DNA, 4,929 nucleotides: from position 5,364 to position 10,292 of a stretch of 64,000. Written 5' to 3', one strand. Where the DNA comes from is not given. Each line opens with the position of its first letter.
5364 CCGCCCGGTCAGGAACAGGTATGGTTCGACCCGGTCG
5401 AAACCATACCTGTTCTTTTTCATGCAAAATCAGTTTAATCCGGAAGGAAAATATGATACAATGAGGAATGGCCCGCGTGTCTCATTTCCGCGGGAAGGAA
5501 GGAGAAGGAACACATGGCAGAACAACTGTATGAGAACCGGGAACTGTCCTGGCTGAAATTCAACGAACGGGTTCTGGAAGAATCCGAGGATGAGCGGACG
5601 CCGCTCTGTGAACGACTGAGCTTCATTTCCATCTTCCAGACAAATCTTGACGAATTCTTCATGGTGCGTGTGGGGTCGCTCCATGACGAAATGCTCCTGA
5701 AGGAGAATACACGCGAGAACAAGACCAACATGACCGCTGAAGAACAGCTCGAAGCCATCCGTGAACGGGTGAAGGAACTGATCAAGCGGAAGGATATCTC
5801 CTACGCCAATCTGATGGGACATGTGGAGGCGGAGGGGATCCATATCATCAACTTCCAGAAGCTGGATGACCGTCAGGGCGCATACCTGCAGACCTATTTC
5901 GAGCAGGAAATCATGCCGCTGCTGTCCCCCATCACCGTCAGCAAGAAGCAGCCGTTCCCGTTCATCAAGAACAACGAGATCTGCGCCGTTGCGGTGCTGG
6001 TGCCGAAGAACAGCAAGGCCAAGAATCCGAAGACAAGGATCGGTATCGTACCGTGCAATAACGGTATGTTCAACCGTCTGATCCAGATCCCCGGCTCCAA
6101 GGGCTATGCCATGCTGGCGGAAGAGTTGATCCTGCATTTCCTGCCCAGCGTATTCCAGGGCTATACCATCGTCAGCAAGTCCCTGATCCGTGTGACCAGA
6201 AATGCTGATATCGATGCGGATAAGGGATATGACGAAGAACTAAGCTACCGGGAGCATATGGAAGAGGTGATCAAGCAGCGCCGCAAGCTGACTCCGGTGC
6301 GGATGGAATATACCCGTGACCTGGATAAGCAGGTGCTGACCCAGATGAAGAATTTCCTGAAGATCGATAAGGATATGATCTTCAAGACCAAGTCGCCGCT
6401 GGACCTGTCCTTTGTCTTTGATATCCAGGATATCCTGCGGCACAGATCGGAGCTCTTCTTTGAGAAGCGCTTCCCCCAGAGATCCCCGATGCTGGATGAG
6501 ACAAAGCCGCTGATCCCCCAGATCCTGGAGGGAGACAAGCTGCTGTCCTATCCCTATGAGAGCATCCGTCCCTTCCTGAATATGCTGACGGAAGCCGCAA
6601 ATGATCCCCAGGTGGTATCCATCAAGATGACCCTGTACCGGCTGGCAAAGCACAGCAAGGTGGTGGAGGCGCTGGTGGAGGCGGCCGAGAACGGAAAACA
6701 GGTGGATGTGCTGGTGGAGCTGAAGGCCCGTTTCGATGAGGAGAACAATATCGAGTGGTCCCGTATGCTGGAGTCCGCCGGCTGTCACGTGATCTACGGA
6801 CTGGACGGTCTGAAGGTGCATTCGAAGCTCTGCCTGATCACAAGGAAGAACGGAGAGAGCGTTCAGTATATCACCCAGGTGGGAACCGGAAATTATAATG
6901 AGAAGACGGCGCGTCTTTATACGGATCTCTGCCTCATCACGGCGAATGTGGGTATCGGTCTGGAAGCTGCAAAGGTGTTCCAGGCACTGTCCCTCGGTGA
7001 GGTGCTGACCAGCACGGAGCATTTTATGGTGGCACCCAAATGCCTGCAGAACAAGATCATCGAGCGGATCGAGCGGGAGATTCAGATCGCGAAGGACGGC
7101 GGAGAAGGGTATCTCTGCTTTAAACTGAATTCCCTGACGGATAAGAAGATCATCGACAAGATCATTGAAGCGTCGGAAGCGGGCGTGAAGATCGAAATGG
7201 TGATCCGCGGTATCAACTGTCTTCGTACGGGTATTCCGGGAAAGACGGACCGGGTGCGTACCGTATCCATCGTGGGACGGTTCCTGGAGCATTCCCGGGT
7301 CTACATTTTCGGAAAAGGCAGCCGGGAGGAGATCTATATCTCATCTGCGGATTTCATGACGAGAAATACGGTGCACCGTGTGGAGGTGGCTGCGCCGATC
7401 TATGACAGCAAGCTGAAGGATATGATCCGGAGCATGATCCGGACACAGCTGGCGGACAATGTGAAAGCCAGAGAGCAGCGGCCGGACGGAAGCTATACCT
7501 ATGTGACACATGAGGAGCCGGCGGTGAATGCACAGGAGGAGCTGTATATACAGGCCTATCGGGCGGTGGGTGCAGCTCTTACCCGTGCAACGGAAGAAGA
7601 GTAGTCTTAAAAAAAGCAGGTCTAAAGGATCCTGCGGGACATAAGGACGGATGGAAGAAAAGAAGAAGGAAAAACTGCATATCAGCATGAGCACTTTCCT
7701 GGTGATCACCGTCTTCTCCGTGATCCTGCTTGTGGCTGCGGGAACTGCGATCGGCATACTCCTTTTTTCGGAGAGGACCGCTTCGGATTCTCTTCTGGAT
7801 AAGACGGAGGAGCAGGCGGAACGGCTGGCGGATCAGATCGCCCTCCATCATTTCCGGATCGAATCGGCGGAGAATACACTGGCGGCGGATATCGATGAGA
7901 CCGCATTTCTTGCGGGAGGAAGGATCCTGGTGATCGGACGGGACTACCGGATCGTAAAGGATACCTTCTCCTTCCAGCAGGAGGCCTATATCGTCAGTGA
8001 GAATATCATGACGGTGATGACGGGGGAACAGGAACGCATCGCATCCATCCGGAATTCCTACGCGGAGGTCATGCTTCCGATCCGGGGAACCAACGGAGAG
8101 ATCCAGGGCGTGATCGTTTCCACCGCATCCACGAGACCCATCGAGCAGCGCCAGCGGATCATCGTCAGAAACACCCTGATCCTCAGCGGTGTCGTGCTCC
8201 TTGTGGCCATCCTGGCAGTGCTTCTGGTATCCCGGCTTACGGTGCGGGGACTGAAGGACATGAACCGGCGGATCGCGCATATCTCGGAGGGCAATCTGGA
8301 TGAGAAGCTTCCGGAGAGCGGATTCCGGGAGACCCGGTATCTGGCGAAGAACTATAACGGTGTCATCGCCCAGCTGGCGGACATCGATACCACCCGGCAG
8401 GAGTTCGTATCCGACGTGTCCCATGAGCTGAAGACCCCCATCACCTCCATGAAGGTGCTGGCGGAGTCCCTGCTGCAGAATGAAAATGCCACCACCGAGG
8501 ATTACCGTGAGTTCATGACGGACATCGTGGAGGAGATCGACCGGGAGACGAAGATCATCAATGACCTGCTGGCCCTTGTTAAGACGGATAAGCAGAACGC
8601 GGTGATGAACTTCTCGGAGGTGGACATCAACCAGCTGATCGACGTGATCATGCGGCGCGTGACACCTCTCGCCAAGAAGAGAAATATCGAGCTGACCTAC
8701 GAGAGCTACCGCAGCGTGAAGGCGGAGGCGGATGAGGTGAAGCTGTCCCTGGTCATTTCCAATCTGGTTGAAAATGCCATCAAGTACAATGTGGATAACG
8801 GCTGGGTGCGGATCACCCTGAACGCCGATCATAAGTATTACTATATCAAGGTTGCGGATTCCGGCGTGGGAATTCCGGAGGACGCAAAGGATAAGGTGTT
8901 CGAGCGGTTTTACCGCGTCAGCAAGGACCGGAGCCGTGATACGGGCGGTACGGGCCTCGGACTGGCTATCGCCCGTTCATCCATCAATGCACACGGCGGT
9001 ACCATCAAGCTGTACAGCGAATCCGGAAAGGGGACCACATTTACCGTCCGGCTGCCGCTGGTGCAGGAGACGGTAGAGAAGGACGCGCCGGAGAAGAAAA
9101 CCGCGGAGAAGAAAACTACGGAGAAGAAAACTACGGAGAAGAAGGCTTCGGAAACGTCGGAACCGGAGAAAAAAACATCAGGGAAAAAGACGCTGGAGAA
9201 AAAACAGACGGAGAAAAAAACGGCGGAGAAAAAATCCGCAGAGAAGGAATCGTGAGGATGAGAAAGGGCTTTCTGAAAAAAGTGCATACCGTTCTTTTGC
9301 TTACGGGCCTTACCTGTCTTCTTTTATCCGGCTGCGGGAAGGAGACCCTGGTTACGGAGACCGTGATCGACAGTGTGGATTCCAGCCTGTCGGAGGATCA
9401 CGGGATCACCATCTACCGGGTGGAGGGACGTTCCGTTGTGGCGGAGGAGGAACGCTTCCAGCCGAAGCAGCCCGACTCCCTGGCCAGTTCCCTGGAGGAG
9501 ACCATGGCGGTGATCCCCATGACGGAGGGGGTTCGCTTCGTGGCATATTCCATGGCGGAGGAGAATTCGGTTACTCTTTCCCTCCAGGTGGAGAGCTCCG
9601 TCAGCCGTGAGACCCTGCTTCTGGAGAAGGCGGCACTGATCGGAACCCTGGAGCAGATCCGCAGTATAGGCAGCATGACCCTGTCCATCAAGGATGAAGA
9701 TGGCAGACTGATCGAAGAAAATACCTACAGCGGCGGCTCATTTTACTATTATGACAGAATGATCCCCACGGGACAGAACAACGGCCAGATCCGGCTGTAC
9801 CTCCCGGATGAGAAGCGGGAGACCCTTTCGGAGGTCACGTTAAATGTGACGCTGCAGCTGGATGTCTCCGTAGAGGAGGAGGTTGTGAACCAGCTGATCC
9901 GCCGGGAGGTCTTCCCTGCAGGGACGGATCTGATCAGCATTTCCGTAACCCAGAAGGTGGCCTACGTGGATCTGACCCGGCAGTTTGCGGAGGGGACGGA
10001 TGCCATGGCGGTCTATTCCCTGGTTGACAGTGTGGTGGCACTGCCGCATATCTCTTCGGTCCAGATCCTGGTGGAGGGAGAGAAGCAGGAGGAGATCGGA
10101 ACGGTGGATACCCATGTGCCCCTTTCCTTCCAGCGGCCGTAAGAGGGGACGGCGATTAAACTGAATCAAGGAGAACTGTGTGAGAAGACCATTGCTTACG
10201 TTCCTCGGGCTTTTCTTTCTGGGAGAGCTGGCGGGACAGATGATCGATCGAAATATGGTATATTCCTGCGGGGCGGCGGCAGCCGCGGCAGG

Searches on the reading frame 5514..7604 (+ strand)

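Call 7: search_protein_families(library=pfam, proteins=[window:5514-7604:+], max_evalue=0.001)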
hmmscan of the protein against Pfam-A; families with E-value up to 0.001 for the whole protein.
window:5514-7604:+ (696 aa): 5 families
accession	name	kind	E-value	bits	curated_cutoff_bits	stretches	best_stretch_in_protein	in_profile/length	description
PF17941.7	PP_kinase_C_1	-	1.7e-67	226.6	25.7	1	335-493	4-162/167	Polyphosphate kinase C-terminal domain 1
PF13090.12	PP_kinase_C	-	1.5e-63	213.8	25.8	1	505-674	2-172/172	Polyphosphate kinase C-terminal domain 2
PF02503.22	PP_kinase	-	2.2e-50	171.3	31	1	121-304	2-183/183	Polyphosphate kinase middle domain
PF13089.11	PP_kinase_N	-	1.2e-35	122.5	23.8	1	6-112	1-107/107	Polyphosphate kinase N-terminal domain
PF13091.12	PLDc_2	-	3.4e-15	56.5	27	1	369-491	11-130/132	PLD-like domain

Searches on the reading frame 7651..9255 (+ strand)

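Call 7: search_protein_families(library=pfam, proteins=[window:7651-9255:+], max_evalue=0.001)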
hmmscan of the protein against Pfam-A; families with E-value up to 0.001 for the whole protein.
window:7651-9255:+ (534 aa): 5 families
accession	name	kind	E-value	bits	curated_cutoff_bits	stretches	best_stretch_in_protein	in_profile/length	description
PF02518.31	HATPase_c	-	1.1e-31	110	26.4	1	361-471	2-110/111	Histidine kinase-, DNA gyrase B-, and HSP90-like ATPase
PF00512.31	HisKA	-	2.6e-15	56.7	26.9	1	249-313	2-64/66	His Kinase A (phospho-acceptor) domain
PF07382.16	HC2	-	0.0003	21.4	40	1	470-530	85-146/194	Histone H1-like nucleoprotein HC2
PF14501.12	HATPase_c_5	-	0.00032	21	22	0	364-459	5-93/102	GHKL domain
PF00672.30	HAMP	-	0.00052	20.7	25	0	192-242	1-51/53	HAMP domain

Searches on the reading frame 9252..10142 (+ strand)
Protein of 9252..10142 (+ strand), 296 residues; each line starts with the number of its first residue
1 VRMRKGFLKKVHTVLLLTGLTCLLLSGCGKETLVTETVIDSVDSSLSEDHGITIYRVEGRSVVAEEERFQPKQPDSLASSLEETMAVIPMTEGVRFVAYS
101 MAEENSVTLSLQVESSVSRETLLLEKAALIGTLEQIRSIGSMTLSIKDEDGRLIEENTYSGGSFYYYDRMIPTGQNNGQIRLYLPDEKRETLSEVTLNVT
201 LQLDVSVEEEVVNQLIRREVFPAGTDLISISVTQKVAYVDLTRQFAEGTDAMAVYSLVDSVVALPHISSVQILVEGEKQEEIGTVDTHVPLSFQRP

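Call 7: search_protein_families(library=pfam, proteins=[window:9252-10142:+], max_evalue=0.001)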
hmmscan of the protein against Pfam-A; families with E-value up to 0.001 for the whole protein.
window:9252-10142:+ (296 aa): 1 family
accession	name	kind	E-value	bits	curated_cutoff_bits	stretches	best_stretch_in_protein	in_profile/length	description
PF10646.14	Germane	-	2.2e-17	64.1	23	1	182-279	2-116/117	Sporulation and spore germination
